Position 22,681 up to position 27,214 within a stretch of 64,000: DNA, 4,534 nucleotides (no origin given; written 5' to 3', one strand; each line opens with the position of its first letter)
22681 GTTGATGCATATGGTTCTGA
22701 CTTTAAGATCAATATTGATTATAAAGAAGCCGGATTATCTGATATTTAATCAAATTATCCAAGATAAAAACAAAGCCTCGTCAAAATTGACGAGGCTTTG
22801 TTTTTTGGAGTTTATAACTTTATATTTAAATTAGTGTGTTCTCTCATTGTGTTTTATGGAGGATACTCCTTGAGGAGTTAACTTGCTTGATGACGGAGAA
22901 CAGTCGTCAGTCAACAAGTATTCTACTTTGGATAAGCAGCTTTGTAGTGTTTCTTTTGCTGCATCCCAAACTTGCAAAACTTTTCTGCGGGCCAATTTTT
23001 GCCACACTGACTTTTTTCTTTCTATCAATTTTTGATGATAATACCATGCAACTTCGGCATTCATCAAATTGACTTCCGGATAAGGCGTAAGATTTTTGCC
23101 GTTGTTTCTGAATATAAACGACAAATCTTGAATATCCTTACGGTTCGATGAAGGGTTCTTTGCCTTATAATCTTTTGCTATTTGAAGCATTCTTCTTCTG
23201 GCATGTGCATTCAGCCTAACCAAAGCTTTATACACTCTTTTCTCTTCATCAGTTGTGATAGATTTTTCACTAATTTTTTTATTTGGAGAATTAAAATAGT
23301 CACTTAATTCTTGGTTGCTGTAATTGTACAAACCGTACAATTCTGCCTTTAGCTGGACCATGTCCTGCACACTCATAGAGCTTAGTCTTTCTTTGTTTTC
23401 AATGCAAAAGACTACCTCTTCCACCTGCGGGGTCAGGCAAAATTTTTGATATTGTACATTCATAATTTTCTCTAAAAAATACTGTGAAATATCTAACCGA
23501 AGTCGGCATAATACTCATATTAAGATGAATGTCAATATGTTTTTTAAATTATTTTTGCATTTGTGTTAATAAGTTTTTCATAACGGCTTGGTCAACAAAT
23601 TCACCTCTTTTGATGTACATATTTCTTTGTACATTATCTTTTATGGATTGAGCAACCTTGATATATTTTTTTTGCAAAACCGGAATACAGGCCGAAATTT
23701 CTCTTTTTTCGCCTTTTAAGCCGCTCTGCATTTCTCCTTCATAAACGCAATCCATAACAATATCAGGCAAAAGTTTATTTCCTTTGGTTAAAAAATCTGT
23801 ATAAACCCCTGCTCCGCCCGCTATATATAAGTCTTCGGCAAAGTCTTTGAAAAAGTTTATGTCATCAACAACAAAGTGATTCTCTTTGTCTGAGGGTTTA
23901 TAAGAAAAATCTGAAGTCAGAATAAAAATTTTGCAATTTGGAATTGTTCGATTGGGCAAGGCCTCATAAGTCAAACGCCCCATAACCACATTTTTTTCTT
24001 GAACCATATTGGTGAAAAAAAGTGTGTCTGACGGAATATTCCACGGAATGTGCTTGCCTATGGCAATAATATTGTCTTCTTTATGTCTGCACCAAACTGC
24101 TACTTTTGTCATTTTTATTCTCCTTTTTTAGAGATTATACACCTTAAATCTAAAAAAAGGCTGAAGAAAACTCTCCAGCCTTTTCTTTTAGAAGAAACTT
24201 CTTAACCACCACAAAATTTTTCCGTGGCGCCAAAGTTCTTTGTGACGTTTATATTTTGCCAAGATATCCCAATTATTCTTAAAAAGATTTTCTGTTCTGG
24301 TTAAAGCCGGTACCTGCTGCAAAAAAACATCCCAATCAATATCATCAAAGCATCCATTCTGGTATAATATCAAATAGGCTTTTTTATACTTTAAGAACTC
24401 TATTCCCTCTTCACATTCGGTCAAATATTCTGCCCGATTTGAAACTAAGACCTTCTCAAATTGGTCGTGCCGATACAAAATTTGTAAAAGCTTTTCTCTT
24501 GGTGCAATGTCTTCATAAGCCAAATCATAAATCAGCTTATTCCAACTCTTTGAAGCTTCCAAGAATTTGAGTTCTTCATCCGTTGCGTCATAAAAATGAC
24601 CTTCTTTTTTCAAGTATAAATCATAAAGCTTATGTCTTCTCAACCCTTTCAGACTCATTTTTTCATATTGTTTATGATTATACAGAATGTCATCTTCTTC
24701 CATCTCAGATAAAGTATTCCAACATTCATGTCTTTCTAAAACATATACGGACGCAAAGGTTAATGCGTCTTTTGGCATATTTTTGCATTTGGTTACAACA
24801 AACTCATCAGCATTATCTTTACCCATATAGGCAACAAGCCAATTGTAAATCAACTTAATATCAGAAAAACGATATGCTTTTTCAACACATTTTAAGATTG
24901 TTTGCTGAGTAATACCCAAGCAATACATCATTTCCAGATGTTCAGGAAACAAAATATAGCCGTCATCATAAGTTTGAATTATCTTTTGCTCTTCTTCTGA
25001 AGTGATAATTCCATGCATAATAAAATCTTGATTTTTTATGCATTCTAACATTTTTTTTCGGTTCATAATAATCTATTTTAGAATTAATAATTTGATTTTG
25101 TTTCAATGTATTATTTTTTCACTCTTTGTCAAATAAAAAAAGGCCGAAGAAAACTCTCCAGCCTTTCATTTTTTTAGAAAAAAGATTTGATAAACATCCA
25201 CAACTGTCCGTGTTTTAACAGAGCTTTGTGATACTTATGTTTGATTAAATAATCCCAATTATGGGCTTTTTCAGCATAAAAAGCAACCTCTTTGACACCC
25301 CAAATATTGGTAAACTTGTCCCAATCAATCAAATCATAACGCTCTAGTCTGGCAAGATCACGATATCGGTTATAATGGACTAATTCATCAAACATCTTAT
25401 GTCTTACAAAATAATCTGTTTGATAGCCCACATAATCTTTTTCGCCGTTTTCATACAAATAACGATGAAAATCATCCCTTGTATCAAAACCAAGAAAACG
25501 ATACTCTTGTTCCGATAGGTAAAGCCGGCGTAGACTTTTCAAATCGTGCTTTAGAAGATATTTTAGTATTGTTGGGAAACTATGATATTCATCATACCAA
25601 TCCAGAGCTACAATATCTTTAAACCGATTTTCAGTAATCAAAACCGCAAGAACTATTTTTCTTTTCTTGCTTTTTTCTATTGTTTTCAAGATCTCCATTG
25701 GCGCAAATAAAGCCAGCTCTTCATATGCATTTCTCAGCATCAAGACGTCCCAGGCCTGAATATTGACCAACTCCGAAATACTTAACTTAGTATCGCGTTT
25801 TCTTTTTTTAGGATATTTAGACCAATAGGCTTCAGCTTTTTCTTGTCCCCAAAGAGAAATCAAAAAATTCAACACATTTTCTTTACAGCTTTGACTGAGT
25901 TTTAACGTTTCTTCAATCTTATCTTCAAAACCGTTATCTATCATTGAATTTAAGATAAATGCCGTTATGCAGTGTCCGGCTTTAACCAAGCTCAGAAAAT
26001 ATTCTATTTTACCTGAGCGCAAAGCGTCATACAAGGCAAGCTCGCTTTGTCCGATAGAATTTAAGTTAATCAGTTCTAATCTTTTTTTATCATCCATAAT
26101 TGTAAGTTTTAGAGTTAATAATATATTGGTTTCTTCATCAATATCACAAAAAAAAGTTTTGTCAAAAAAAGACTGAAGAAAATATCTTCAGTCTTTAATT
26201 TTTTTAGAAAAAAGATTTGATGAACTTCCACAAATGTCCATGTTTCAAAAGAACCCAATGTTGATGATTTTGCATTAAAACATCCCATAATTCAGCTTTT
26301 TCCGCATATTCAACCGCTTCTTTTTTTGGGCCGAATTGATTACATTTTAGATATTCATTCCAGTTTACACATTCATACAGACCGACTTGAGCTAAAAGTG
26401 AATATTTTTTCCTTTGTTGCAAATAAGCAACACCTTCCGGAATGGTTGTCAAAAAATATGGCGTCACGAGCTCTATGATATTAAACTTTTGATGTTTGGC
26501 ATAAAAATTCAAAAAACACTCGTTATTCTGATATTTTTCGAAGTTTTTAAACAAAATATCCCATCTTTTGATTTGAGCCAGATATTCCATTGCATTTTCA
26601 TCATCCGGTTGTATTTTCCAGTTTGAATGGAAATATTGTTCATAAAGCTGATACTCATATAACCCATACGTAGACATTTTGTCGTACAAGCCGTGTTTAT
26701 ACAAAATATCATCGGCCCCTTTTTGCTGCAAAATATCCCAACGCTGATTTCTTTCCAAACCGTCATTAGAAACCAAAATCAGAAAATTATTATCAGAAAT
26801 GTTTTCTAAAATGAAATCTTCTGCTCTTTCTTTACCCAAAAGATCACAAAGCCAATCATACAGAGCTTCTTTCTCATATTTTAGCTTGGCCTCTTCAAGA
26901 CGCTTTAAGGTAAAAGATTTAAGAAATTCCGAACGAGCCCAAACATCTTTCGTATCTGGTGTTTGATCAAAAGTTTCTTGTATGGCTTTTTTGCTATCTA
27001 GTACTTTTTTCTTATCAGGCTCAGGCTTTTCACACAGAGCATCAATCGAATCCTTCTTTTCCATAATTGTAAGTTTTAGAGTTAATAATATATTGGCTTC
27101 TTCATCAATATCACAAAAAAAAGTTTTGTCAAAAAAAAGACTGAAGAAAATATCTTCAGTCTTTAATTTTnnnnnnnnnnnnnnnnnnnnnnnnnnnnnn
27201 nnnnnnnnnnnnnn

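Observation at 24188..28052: Four tandem, mosaic paralogs of an unrecognised repeat-protein family with an invariant ...SFF C-terminus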

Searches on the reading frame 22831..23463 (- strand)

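Call 3: search_protein_families(library=pfam, proteins=[window:22831-23463:-], max_evalue=1)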
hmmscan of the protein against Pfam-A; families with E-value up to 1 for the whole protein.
window:22831-23463:- (210 aa): 2 families
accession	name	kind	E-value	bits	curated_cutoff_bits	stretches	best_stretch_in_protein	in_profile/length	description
PF08621.15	RPAP1_N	-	0.0073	16.5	25.3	1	22-43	6-27/46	RPAP1-like, N-terminal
PF17420.7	GP17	-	0.14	12.8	25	1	11-74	8-67/98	Superinfection exclusion gene product 17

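Call 6: search_protein_families(library=ncbifam, proteins=[window:22831-23463:-], max_evalue=1)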
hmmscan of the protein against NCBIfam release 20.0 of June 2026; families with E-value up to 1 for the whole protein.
window:22831-23463:- (210 aa): 1 family
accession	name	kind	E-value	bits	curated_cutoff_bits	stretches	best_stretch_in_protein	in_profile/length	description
NF009585.0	PRK13024.1-5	equivalog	0.2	9.6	1037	1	32-115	219-308/993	protein translocase subunit SecDF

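Call 66: search_protein_families(library=padloc, proteins=[window:22831-23463:-], max_evalue=0.1)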
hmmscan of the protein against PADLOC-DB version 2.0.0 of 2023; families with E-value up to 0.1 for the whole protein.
window:22831-23463:- (210 aa): 1 family
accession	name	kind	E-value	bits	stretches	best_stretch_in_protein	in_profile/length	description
PDLC01934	CARF7--CARF_RelE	-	0.0044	14.1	0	22-54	51-83/359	-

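Call 67: search_protein_families(library=phrogs, proteins=[window:22831-23463:-], max_evalue=0.1)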
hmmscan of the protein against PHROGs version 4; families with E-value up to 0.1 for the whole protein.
window:22831-23463:- (210 aa): 1 family
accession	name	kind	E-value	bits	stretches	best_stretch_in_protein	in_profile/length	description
phrog_22528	-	unknown function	0.074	14.2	0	36-55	9-27/60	-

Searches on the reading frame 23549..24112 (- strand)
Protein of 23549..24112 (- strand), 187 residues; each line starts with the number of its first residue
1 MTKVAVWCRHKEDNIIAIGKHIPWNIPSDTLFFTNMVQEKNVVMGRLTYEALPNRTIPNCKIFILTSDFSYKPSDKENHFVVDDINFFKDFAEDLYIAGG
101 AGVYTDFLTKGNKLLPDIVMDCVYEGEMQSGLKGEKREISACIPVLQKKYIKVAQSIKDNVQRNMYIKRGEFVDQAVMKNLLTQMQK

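Call 3: search_protein_families(library=pfam, proteins=[window:23549-24112:-], max_evalue=1)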
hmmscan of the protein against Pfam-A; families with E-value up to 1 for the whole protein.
window:23549-24112:- (187 aa): 1 family
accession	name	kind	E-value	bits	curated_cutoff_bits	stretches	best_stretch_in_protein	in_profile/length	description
PF00186.24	DHFR_1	-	1.6e-17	64.1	25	1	10-115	8-112/159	Dihydrofolate reductase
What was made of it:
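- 23549..24112 (-): Context: folA (dihydrofolate reductase), immediately downstream of the array in every subfamily A or B locus. PF00186, E = 1.6e-17 (call 3).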

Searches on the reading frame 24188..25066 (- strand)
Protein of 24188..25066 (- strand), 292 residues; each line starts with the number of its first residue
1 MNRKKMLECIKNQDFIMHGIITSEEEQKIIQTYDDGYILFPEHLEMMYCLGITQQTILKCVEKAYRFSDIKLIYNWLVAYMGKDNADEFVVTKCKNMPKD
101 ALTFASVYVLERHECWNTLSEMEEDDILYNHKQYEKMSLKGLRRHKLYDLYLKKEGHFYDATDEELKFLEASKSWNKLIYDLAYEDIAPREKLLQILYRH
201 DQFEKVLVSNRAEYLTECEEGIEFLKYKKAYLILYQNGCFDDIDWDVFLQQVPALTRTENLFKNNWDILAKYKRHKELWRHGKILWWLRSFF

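Call 3: search_protein_families(library=pfam, proteins=[window:24188-25066:-], max_evalue=1)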
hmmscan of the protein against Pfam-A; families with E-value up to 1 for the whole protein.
window:24188-25066:- (292 aa): 2 families
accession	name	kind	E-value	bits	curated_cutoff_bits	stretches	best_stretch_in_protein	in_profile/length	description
PF23312.1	UBA_SIK3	-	0.067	13.6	27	1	45-77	5-37/40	Protein kinase SIK3 UBA domain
PF24085.1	DUF7370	-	0.095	13.5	27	1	55-91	31-67/124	Family of unknown function (DUF7370)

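Call 6: search_protein_families(library=ncbifam, proteins=[window:24188-25066:-], max_evalue=1)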
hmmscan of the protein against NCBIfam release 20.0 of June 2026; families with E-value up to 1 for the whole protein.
window:24188-25066:- (292 aa): 0 families

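Call 66: search_protein_families(library=padloc, proteins=[window:24188-25066:-], max_evalue=0.1)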
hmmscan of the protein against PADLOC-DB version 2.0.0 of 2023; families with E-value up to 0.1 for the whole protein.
window:24188-25066:- (292 aa): 1 family
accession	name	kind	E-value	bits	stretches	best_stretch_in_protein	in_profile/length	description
PDLC01889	CARF4--CARF_PDDEXK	-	0.0023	15.2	1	51-173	42-164/367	-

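Call 67: search_protein_families(library=phrogs, proteins=[window:24188-25066:-], max_evalue=0.1)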
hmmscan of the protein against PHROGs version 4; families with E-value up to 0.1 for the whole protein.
window:24188-25066:- (292 aa): 0 families

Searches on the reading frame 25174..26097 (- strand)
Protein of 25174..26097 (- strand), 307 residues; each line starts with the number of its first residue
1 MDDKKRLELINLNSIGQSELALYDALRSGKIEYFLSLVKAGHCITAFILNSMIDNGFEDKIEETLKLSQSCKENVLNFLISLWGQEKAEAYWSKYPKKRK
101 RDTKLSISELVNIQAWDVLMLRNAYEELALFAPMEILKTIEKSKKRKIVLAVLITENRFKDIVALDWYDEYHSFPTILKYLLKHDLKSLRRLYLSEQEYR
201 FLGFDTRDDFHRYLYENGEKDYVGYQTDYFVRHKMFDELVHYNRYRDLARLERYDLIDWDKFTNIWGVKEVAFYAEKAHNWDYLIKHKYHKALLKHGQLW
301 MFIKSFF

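Call 3: search_protein_families(library=pfam, proteins=[window:25174-26097:-], max_evalue=1)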
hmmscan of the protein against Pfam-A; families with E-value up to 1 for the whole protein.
window:25174-26097:- (307 aa): 0 families

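Call 6: search_protein_families(library=ncbifam, proteins=[window:25174-26097:-], max_evalue=1)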
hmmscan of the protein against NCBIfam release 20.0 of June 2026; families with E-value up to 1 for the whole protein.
window:25174-26097:- (307 aa): 0 families

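Call 28: find_homologous_proteins(query=window:25174-26097:-, max_evalue=0.001)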
Query window:25174-26097:- (307 aa): 4 proteins with E <= 0.001 among 1252 candidates.
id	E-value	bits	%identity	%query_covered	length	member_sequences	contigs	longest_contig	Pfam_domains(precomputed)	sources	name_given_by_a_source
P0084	7.1e-198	674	98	100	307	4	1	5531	-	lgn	-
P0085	9.0e-185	631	91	100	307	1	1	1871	-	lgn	-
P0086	1.6e-145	502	73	100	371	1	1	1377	-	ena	-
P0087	1.2e-14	72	29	96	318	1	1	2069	-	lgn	-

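Call 30: find_homologous_proteins(query=A3, max_evalue=0.001)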
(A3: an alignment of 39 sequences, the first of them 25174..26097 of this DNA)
Query A3 (39 sequences) (307 aa, profile of the alignment): 6 proteins with E <= 0.001 among 6646 candidates.
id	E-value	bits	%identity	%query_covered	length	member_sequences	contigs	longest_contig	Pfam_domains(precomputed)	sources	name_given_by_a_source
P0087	9.6e-81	290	29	96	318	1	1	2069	-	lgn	-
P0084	1.4e-77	279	98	100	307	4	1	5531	-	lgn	-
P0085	5.4e-74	267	91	100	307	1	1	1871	-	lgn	-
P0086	1.5e-72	263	73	100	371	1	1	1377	-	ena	-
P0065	1.6e-65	240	18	69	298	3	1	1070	-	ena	-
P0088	4.9e-59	218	19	72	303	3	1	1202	-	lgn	-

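Call 36: search_protein_families(library=pfam, alignment_id=A3, max_evalue=1)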
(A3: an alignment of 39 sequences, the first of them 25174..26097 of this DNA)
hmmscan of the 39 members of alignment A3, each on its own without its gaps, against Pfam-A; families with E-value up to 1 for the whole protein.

A. member 1, window:25174-26097:- (307 aa): 0 families

B. families by the number of members that match (of 39 scanned): 22 families
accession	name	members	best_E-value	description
PF04064.18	DUF384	3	0.016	Domain of unknown function (DUF384)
PF18231.7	SerK_C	1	0.007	L-serine kinase SerK, C-terminal domain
PF19955.5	EAD1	1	0.012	Effector-associated domain 1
PF14294.11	DUF4372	1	0.041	Domain of unknown function (DUF4372)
PF09520.16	RE_TdeIII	1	0.043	Type II restriction endonuclease, TdeIII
PF16878.10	SIX1_SD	1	0.046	Transcriptional regulator, SIX1, N-terminal SD domain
PF15879.10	MWFE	1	0.058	NADH-ubiquinone oxidoreductase MWFE subunit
PF22308.1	DUF6969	1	0.066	Domain of unknown function (DUF6969)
PF04466.19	Terminase_3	1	0.067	Phage terminase large subunit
PF20081.4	DUF6475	1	0.11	Domain of unknown function (DUF6475)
PF08110.17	Antimicrobial15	1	0.12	Ocellatin family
PF00570.28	HRDC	1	0.15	HRDC domain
PF18794.7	HSM3_C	1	0.16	DNA mismatch repair protein HSM3, C terminal domain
PF10990.13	DUF2809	1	0.18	Protein of unknown function (DUF2809)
PF05875.18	Ceramidase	1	0.19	Ceramidase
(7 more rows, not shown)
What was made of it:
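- Checked: The Pfam result holds for 39 family members (call 36).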

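Call 37: search_solved_structures(query=A3, max_evalue=10)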
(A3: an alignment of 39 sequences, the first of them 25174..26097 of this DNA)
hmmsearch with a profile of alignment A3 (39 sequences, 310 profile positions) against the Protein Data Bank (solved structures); distinct sequences matched with E-value up to 10: 0.
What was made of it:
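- On Pfam helical repeat families (Ank, TPR, HEAT/ARM, Sel1, LRV, PPR): A profile search of PDB sequences gave none at E<=10 (call 37).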

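Call 50: predict_structure(alignment_id=A3)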
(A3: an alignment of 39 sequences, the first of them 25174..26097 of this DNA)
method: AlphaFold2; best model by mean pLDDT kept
length: 307 residues; sequences in the alignment: 39
mean_pLDDT: 93.3   pTM: 0.71
mean pLDDT of the five models: 93.3, 93.2, 92.8, 92.2, 91.9
residues with pLDDT >= 90: 260; 70-90: 38; 50-70: 9; < 50: 0
segments of 3 or more residues with pLDDT < 50: none
pLDDT, mean of each block of 10 residues (from residue 1): 80 91 97 96 96 98 93 92 92 68 81 92 95 96 93 95 93 91 95 94 97 97 95 97 97 98 97 98 98 97 95
secondary structure, 60 per line:
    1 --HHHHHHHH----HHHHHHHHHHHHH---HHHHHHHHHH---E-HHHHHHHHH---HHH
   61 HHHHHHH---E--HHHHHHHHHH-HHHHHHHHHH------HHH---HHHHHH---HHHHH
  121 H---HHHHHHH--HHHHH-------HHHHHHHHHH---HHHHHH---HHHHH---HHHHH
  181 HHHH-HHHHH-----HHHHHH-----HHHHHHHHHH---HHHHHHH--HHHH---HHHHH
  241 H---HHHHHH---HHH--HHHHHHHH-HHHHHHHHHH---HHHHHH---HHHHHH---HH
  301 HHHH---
elements in order: H3-10 H15-27 H31-40 H46-54 H58-67 H74-83 H85-94 H107-112 H116-121 H125-131 H134-138 H146-155 H159-164 H168-172 H176-184 H186-190 H196-201 H207-216 H220-226 H229-232 H236-241 H245-250 H259-266 H268-277 H281-286 H290-295 H299-304
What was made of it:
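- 25174..26097 (-): X2, 307 aa. A member of the older subfamily B, with an ortholog L001b in the nearest relative. In other genomes subfamily B members are the only copy at this locus. AF2 pLDDT is 93.3 (call 50).
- AF2 confidence stays high to the end of X2 (95-98; call 50), which suggests a packed helix rather than a free signal.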

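Call 56: fold_search(model_id=the predicted structure, library=pdb)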
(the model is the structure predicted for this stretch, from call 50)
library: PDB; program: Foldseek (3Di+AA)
matches with E <= 10: 341; with E <= 0.001: 0
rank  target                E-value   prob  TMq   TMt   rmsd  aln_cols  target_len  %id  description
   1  8cwy_A                5.4e-02  0.21  0.11  0.09  24.6       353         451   15  Accurate computational design of genetically encoded 3D protein crystals (released 2023-11-01)
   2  4rv1_C                5.9e-02  0.28  0.13  0.11  20.8       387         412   12  Crystal Structure of Engineered Protein. Northeast Structural Genomics Consortium (NESG) Target OR497. (released 2014-12-10)
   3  6wcj_A                6.7e-02  0.84  0.24  0.20  16.3       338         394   12  Asymmetric vertex of the clathrin minicoat cage (released 2020-08-19)
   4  4rv1_D                7.0e-02  0.33  0.13  0.10  23.0       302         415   14  Crystal Structure of Engineered Protein. Northeast Structural Genomics Consortium (NESG) Target OR497. (released 2014-12-10)
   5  7rdr_A                1.7e-01  0.15  0.11  0.08  26.6       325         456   13  Circular tandem repeat protein with novel repeat topology and enhanced subunit contact surfaces (released 2021-09-01)
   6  4zlh_A                2.2e-01  0.35  0.18  0.17  16.7       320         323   16  Structure of the LapB cytoplasmic domain at 2 angstroms (released 2015-11-11)
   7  4b8j                  2.2e-01  0.16  0.13  0.10  26.4       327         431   12  rImp_alpha1a (released 2013-01-09)
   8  3sf4_A                2.8e-01  0.21  0.15  0.14  22.0       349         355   12  Crystal structure of the complex between the conserved cell polarity proteins Inscuteable and LGN (released 2011-11-23)
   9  1xi4_A                3.1e-01  0.47  0.24  0.07  15.4       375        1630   10  Clathrin D6 Coat (released 2004-11-02)
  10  4rv1_F                3.2e-01  0.16  0.14  0.11  20.4       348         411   12  Crystal Structure of Engineered Protein. Northeast Structural Genomics Consortium (NESG) Target OR497. (released 2014-12-10)
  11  4xzr_B                3.5e-01  0.10  0.10  0.08  24.0       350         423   12  Structure of yeast importin a bound to the membrane protein Nuclear Localization Signal sequence of INM protein Heh1 (released 2015-06-17)
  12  8fgw_B                3.7e-01  0.25  0.18  0.07  17.3       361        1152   14  Human IFT-A complex structures provide molecular insights into ciliary transport (released 2023-02-22)
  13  4v3o_C                3.8e-01  0.12  0.13  0.13  22.8       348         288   12  Designed armadillo repeat protein with 5 internal repeats, 2nd generation C-cap and 3rd generation N-cap. (released 2016-01-13)
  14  6hc2_C                4.0e-01  0.21  0.17  0.16  22.9       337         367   13  Crystal structure of NuMA/LGN hetero-hexamers (released 2019-05-29)
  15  9dze_A                4.0e-01  0.15  0.15  0.14  24.3       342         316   15  Computationally Designed Bifaceted Protein Nanomaterial pD5-14 (released 2024-10-30)
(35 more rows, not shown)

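Call 66: search_protein_families(library=padloc, proteins=[window:25174-26097:-], max_evalue=0.1)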
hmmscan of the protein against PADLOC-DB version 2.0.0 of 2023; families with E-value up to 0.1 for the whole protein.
window:25174-26097:- (307 aa): 0 families

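Call 67: search_protein_families(library=phrogs, proteins=[window:25174-26097:-], max_evalue=0.1)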
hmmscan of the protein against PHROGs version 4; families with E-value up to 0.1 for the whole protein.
window:25174-26097:- (307 aa): 1 family
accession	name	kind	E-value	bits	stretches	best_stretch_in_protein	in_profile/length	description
phrog_15541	-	unknown function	0.05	15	1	187-270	31-113/130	-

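Call 78: find_encoding_contigs(protein=P0084, flank=6000, max_places=3)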
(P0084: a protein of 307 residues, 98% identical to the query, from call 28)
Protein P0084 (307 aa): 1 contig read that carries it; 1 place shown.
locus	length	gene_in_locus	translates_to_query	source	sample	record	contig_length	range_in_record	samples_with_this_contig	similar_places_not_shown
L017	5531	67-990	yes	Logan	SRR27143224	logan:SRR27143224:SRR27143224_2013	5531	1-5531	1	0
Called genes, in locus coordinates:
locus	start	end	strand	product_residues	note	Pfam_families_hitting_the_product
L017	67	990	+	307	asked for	-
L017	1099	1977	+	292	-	-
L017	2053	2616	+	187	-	PF00186:DHFR_1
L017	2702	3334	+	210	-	-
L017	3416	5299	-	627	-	PF13623:SurA_N_2, PF13624:SurA_N_3, PF13145:Rotamase_2, PF00639:Rotamase, PF13616:Rotamase_3, PF13145:Rotamase_2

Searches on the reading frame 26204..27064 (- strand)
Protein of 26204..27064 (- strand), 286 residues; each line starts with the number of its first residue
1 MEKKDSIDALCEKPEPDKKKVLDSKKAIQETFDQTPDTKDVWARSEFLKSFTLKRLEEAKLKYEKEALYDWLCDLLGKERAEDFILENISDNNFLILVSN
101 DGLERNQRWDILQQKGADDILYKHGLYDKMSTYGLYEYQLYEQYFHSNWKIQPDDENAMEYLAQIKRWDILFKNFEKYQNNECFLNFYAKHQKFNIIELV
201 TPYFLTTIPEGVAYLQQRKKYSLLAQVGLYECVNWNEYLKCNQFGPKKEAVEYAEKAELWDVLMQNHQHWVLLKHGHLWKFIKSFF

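Call 3: search_protein_families(library=pfam, proteins=[window:26204-27064:-], max_evalue=1)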
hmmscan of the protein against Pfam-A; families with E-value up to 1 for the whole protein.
window:26204-27064:- (286 aa): 1 family
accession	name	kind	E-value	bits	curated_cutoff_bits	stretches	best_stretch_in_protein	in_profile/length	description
PF18066.6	Phage_ABA_S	-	0.55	11.4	27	0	138-190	22-71/89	Phage ABA sandwich domain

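Call 6: search_protein_families(library=ncbifam, proteins=[window:26204-27064:-], max_evalue=1)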
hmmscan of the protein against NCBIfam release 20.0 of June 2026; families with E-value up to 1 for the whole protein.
window:26204-27064:- (286 aa): 0 families

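Call 66: search_protein_families(library=padloc, proteins=[window:26204-27064:-], max_evalue=0.1)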
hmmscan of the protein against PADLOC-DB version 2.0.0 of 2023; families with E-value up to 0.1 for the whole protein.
window:26204-27064:- (286 aa): 0 families

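Call 67: search_protein_families(library=phrogs, proteins=[window:26204-27064:-], max_evalue=0.1)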
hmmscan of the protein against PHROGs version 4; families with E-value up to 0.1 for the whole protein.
window:26204-27064:- (286 aa): 0 families
